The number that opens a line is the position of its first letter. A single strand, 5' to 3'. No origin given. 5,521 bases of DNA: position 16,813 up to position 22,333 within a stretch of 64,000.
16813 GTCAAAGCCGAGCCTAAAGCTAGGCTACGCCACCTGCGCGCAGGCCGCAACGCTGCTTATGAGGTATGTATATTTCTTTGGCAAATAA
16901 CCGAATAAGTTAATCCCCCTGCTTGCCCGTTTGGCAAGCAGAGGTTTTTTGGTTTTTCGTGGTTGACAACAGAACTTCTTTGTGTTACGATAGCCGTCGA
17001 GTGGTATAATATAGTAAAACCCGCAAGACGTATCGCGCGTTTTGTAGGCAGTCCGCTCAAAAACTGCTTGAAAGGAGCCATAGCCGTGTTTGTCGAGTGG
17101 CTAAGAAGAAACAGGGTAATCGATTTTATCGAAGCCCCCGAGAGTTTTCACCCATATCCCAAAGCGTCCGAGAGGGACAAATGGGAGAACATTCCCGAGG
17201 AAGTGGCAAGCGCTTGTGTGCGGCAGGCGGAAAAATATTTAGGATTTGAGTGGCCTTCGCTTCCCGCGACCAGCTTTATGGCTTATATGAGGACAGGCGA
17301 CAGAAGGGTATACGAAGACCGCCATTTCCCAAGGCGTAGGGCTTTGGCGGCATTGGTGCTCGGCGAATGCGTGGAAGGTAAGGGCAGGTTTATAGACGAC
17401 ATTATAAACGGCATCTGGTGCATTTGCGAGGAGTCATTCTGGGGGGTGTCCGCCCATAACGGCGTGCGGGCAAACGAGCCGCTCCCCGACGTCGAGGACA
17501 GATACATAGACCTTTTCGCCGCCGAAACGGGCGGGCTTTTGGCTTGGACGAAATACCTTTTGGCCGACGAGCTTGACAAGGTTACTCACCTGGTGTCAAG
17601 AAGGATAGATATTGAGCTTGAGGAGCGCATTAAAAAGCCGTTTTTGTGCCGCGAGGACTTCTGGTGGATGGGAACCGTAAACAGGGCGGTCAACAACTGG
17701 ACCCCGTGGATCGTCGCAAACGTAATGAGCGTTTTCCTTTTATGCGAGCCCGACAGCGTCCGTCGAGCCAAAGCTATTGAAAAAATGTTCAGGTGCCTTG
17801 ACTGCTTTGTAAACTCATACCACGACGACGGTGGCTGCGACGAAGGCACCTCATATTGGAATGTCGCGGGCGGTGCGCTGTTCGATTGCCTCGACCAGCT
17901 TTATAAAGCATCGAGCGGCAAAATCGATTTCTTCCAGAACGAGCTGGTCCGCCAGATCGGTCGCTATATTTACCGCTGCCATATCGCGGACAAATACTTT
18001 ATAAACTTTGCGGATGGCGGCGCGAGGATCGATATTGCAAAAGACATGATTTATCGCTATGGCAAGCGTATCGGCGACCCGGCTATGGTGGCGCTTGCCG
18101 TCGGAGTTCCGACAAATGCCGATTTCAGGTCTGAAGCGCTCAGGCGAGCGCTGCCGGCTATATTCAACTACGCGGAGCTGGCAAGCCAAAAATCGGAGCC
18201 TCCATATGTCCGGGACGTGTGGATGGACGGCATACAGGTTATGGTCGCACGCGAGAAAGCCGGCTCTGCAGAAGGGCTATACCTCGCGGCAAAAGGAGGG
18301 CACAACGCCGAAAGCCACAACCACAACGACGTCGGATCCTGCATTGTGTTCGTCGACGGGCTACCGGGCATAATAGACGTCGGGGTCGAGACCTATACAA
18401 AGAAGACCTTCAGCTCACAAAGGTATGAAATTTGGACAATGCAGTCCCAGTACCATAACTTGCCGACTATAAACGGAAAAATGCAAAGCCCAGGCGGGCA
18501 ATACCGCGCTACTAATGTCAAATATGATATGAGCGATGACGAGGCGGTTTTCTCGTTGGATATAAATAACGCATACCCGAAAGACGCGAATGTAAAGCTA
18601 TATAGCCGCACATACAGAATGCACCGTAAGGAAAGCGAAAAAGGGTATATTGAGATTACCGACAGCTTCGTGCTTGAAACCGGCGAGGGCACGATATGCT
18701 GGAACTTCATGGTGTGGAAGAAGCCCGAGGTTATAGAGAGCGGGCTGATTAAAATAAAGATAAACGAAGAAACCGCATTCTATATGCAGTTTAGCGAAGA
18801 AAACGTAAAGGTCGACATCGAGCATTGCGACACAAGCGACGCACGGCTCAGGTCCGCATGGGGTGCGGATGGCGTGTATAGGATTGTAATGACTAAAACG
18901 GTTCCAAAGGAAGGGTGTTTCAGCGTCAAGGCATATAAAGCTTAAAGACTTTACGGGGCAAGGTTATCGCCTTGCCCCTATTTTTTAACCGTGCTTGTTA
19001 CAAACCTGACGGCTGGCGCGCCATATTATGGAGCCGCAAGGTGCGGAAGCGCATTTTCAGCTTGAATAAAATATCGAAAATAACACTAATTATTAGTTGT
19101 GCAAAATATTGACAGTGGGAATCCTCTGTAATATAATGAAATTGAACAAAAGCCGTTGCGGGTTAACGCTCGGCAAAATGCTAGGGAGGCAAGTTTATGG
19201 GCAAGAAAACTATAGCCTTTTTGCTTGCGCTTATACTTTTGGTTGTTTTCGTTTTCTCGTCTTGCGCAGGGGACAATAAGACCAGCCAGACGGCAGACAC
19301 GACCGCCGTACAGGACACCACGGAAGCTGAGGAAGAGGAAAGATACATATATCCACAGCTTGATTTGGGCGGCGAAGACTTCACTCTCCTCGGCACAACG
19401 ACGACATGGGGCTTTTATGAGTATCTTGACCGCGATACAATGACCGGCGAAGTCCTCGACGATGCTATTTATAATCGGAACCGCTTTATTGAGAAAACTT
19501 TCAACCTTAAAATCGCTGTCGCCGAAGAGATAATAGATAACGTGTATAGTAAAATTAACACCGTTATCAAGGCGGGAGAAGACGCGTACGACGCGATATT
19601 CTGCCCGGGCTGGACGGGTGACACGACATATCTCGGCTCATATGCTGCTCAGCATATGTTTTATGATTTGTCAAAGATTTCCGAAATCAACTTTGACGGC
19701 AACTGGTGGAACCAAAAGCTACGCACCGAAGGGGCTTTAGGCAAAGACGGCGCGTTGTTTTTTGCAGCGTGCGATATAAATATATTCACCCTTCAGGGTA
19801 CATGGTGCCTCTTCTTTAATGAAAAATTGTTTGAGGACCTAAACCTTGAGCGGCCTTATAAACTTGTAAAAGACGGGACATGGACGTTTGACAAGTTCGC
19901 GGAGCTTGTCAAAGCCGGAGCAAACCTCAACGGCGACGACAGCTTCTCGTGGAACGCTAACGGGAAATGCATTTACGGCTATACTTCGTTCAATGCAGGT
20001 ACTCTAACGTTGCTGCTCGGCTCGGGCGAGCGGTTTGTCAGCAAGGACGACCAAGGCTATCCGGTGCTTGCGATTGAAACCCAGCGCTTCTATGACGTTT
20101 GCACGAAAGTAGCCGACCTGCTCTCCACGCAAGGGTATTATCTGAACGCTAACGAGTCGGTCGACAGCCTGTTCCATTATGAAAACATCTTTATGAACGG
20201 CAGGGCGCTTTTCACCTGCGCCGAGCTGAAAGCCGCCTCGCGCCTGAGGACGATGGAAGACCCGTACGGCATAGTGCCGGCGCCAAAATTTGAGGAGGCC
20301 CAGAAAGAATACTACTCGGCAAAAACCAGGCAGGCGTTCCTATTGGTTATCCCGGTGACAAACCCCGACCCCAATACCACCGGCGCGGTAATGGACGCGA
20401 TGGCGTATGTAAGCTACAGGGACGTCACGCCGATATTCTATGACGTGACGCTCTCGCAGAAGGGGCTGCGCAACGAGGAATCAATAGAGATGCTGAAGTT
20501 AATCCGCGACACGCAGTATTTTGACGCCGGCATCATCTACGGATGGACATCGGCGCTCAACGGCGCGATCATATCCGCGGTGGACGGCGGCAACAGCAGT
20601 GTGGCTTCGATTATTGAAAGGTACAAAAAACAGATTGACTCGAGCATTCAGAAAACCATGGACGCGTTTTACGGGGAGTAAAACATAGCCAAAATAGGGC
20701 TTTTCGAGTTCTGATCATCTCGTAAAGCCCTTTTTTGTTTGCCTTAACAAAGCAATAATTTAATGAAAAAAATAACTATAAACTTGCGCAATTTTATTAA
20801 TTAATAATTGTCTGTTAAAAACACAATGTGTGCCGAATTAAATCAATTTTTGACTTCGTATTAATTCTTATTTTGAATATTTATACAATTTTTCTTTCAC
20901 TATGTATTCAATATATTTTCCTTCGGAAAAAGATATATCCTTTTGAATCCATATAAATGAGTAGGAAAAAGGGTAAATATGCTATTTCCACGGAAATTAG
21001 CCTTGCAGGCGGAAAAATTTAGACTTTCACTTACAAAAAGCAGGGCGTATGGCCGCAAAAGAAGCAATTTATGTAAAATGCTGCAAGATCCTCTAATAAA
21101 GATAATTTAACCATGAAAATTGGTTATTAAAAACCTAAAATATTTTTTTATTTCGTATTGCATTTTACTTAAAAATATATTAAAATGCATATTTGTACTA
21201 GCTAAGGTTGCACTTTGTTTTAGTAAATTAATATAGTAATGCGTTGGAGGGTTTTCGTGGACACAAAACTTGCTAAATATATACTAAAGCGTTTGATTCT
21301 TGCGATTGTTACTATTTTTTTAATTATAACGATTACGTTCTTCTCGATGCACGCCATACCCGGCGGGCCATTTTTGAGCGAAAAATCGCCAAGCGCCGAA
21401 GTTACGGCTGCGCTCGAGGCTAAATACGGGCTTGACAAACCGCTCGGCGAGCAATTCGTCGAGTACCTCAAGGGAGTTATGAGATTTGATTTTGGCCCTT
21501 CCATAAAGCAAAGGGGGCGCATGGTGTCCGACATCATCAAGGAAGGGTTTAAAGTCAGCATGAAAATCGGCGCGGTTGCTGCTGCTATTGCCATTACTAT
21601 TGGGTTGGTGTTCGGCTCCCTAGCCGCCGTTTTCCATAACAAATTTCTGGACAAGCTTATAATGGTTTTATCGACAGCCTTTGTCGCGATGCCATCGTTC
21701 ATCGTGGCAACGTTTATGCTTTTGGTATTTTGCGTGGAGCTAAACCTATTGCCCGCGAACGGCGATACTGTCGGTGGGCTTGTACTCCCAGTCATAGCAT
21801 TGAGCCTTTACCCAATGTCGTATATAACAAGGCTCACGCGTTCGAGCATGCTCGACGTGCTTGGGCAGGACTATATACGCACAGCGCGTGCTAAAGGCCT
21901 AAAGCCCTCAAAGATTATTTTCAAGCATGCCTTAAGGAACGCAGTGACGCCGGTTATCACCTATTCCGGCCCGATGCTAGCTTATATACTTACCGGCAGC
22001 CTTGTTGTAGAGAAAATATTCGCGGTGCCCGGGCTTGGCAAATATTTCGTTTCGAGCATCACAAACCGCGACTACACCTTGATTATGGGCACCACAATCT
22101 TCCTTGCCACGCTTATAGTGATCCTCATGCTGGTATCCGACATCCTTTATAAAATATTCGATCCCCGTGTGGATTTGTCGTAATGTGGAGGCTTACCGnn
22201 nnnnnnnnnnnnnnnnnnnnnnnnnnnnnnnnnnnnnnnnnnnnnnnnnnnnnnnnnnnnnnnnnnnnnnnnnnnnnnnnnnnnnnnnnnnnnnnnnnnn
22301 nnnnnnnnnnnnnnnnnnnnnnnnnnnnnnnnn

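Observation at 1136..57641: Eight paralogous lipoprotein SBPs with no cognate permease or ATPase genes, each next to a cytoplasmic glycan-processing enzyme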

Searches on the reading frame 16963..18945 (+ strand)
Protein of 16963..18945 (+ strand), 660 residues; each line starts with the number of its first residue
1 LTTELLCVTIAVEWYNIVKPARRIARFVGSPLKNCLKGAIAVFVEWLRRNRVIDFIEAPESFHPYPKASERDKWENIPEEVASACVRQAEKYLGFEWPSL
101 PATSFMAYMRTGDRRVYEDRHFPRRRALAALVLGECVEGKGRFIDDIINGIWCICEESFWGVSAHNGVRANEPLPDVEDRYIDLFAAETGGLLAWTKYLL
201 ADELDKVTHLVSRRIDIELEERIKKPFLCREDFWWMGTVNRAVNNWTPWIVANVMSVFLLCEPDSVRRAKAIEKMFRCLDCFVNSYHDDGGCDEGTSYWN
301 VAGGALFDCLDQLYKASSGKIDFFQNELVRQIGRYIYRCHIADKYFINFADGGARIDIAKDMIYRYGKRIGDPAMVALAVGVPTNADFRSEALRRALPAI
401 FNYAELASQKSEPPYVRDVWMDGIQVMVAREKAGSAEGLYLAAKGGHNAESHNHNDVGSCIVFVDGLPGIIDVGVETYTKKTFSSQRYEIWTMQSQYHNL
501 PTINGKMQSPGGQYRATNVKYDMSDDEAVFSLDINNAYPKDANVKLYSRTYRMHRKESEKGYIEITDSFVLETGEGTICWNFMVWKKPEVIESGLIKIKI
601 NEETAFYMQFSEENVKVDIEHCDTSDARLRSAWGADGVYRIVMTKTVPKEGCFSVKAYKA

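Call 8: search_protein_families(library=pfam, proteins=[window:16963-18945:+], max_evalue=0.01)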
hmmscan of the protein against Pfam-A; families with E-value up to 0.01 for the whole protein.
window:16963-18945:+ (660 aa): 1 family
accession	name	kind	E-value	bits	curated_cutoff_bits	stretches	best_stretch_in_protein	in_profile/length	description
PF07940.18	Hepar_II_III_C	-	6.4e-07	29.6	24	1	443-583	30-164/237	Heparinase II/III-like, C-terminal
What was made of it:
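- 16963..18945 (+): Heparinase II/III-like protein. Call 8 (PF07940).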

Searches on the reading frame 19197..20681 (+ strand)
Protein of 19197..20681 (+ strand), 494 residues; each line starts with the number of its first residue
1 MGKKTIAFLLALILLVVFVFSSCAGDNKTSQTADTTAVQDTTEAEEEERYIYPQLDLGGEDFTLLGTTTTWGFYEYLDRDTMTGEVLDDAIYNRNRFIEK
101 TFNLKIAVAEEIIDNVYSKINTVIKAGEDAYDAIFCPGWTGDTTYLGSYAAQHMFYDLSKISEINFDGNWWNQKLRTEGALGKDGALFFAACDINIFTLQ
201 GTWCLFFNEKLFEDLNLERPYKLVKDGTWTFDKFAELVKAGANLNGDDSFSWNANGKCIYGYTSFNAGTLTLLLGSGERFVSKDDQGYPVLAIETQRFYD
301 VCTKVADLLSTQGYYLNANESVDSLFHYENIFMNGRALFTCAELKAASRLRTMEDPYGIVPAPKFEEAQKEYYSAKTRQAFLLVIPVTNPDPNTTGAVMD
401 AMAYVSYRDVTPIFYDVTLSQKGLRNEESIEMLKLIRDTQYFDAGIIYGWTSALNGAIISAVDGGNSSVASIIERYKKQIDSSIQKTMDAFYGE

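Call 4: search_protein_families(library=pfam, proteins=[window:19197-20681:+], max_evalue=0.1)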
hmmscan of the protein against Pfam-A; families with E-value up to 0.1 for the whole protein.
window:19197-20681:+ (494 aa): 1 family
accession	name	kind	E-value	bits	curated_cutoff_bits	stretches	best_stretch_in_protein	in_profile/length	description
PF21827.1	New_glue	-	0.079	13.2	31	0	5-45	4-46/94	New glue protein family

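Call 5: search_protein_families(library=ncbifam, proteins=[window:19197-20681:+], max_evalue=0.1)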
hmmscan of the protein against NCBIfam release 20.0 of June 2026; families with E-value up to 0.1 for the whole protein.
window:19197-20681:+ (494 aa): 2 families
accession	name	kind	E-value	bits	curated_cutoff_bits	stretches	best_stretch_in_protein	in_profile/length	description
NF050142.1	PG1828_fam_lipo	equivalog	0.0055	17.4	50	1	3-43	2-39/59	PG1828 family lipoprotein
NF051862.1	BT4005_BT4719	subfamily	0.064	13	60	0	3-58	1-55/211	NigD1/NigD2 family lipoprotein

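Call 15: find_related_loci(query=window:19197-20681:+, collection=genome_contigs, flank=10000)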
Query window:19197-20681:+ (494 aa) in genome_contigs; peptide patterns used: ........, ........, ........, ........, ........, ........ (x = any residue, [..] = any of these).
79 stretches matched a pattern, but none encodes a relative of the query by tblastn (E <= 1e-3).
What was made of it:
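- Tried and rejected: The same search with paralogue 5 alone found no relative in GTDB genomes, so the source species is not represented there (call 15).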

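Call 29: predict_structure(alignment_id=A2)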
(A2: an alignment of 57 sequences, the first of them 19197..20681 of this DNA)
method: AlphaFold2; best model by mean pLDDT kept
length: 494 residues; sequences in the alignment: 57
mean_pLDDT: 87.2   pTM: 0.85
mean pLDDT of the five models: 87.2, 87.2, 86.7, 85.8, 85.2
residues with pLDDT >= 90: 334; 70-90: 89; 50-70: 49; < 50: 22
segments of 3 or more residues with pLDDT < 50: 26-43
pLDDT, mean of each block of 10 residues (from residue 1): 60 68 47 43 64 97 93 76 93 97 97 93 97 93 83 96 97 93 95 92 95 94 98 94 66 68 88 94 95 94 90 67 74 92 92 95 97 91 97 98 97 91 89 95 91 90 86 94 93 78
secondary structure, 60 per line:
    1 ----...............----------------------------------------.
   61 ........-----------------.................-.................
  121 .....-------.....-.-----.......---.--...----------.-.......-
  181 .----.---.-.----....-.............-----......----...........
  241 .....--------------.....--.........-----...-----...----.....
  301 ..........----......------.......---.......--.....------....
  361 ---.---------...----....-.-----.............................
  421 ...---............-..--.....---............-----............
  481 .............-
elements in order: H5-19 E60-68 H86-102 E104-112 H113-125 E133-137 H146-151 H173-179 H197-200 E202-208 H209-214 H220-225 H231-245 E260-264 H267-275 E281-283 E289-291 H296-310 E315-317 H327-333 E337-343 H346-350 E357-360 E374-376 E381-384 H392-423 H427-438 H444-448 H452-463 H469-493
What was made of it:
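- On CUT1-type sugar ABC solute-binding proteins (Pfam SBP_bac_1 / SBP_bac_8, PBP type II fold): AlphaFold model pLDDT 87.2, pTM 0.85 (call 29).
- Closest known: CUT1. Different: About 80-100 residues longer, with a helical C-terminal extension (call 29).
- The AlphaFold model has pLDDT 87 and pTM 0.85 (call 29).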

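Call 32: fold_search(model_id=the predicted structure, library=pdb)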
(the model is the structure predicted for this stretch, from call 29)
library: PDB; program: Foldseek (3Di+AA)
matches with E <= 10: 1330; with E <= 0.001: 910
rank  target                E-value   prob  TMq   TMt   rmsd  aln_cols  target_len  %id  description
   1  5f7v_A                1.5e-15  1.00  0.55  0.68   6.0       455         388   14  ABC substrate-binding protein Lmo0181 from Listeria monocytogenes in complex with cycloalternan (released 2016-09-07)
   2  1eu8_A                1.6e-14  1.00  0.55  0.65   6.1       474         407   12  STRUCTURE OF TREHALOSE MALTOSE BINDING PROTEIN FROM THERMOCOCCUS LITORALIS (released 2001-03-14)
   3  6rjy_A                2.2e-14  1.00  0.56  0.64   5.8       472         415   14  The crystal structure of AbnE, an arabino-oligosaccharide binding protein, in complex with arabinobiose (released 2020-04-15)
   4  6x84_A                2.7e-14  1.00  0.57  0.66   5.7       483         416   12  Sn-glycerol-3-phosphate binding periplasmic protein UgpB from Escherichia coli - W169S, W172S (released 2020-08-19)
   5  5ci5_B                4.9e-14  1.00  0.52  0.62   6.2       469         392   14  Crystal Structure of an ABC transporter Solute Binding Protein from Thermotoga Lettingae TMO (Tlet_1705, TARGET EFI-51 (released 2015-07-22)
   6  4rya                  8.4e-14  1.00  0.50  0.57   7.0       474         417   14  Crystal structure of abc transporter solute binding protein AVI_3567 from AGROBACTERIUM VITIS S4, TARGET EFI-510645, wit (released 2014-12-24)
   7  6pre_A                8.8e-14  1.00  0.50  0.61   7.2       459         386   16  SBP RafE in complex with verbascose (released 2019-10-02)
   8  2hq0                  1.1e-13  1.00  0.52  0.63   6.7       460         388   14  Structure of RafE from Streptococcus pneumoniae (released 2007-07-31)
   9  6dtq_A                1.4e-13  1.00  0.53  0.65   5.8       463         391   12  Maltose bound T. maritima MalE3 (released 2018-09-19)
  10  6x84_B                1.6e-13  1.00  0.56  0.65   5.9       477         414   13  Sn-glycerol-3-phosphate binding periplasmic protein UgpB from Escherichia coli - W169S, W172S (released 2020-08-19)
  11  4qrz_A                1.7e-13  1.00  0.50  0.62   6.6       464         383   14  Crystal structure of sugar transporter atu4361 from agrobacterium fabrum c58, target efi-510558, with bound maltotrios (released 2014-07-16)
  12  3k01                  1.8e-13  1.00  0.57  0.70   6.3       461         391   14  Crystal structures of the GacH receptor of Streptomyces glaucescens GLA.O in the unliganded form and in complex with aca (released 2010-02-16)
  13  5ysf_A                1.9e-13  1.00  0.56  0.69   5.7       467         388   12  Crystal structure of beta-1,2-glucooligosaccharide binding protein in complex with sophoropentaose (released 2018-05-02)
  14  5ci5_A                1.9e-13  1.00  0.52  0.62   6.3       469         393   14  Crystal Structure of an ABC transporter Solute Binding Protein from Thermotoga Lettingae TMO (Tlet_1705, TARGET EFI-51 (released 2015-07-22)
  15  6wbh_A                2.2e-13  1.00  0.48  0.53   7.3       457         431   13  Crystal structure of mRECK(CC4) in fusion with engineered MBP at medium resolution (released 2020-06-17)
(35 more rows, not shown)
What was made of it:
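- On CUT1-type sugar ABC solute-binding proteins (Pfam SBP_bac_1 / SBP_bac_8, PBP type II fold): The top 50 Foldseek PDB hits are all SBP-fold proteins (sugar SBPs, UgpB or MBP fusions), at E = 1.5e-15 to 8e-13 (call 32).
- On Bug/TctC orphan SBP family (TTT): The structural neighbours are CUT1 SBPs (call 32).
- Closest known: CUT1. Same: Same two-lobed fold (calls 29, 32).
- All top Foldseek PDB hits are sugar SBPs, at E = 1e-15 to 1e-13 with TM 0.6-0.7 on the target (call 32).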

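Call 75: search_protein_representatives(alignment_id=A2)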
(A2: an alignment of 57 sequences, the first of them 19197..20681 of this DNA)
Query: 57 sequences, 491 profile positions. Proteins with E-value up to 0.001 (for the whole library): 18779; up to 1e-10: 13432; up to 1e-30: 7733. The best 150 are listed.
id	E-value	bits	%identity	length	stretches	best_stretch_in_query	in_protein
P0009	1.9e-158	544.6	-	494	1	4-489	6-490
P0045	1.8e-157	541.4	-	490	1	1-489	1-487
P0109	1.4e-156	538.5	-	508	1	1-487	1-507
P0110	3.3e-155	533.9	-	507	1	3-490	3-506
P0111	1.9e-154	531.4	-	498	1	1-487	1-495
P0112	7.2e-154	529.5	-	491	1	1-487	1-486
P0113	1.2e-153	528.7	-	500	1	1-490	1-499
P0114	4.3e-153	526.9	-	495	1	1-487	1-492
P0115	2.2e-151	521.3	-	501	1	1-489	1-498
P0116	1.3e-150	518.8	-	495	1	1-489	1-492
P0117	1.5e-150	518.5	-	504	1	1-490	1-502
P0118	1.6e-150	518.5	-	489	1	1-490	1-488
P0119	1.8e-150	518.3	-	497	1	1-488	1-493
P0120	6.9e-150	516.4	-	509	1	1-489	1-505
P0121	1.3e-149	515.4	-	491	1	1-488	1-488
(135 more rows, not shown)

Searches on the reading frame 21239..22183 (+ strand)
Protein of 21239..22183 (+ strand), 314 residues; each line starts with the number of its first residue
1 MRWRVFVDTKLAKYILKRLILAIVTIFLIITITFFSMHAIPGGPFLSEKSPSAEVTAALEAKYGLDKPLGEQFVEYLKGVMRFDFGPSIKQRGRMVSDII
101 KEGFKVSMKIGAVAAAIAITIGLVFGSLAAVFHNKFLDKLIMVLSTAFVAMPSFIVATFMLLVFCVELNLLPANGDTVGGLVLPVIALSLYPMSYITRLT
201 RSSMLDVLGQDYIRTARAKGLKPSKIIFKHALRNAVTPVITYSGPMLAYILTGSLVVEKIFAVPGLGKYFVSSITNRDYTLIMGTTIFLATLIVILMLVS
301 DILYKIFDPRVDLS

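Call 47: search_protein_families(library=pfam, proteins=[window:21239-22183:+], max_evalue=0.001)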
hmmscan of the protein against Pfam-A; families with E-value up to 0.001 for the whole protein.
window:21239-22183:+ (314 aa): 2 families
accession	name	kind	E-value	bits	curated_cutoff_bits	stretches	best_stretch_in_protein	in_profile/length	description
PF00528.27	BPD_transp_1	-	4.5e-44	150.8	26.4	1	122-311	1-182/184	Binding-protein-dependent transport system inner membrane component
PF19300.4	BPD_transp_1_N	-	3.9e-09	37.1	23.8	1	13-81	3-73/114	Binding-prot-dependent transport system membrane comp, N-term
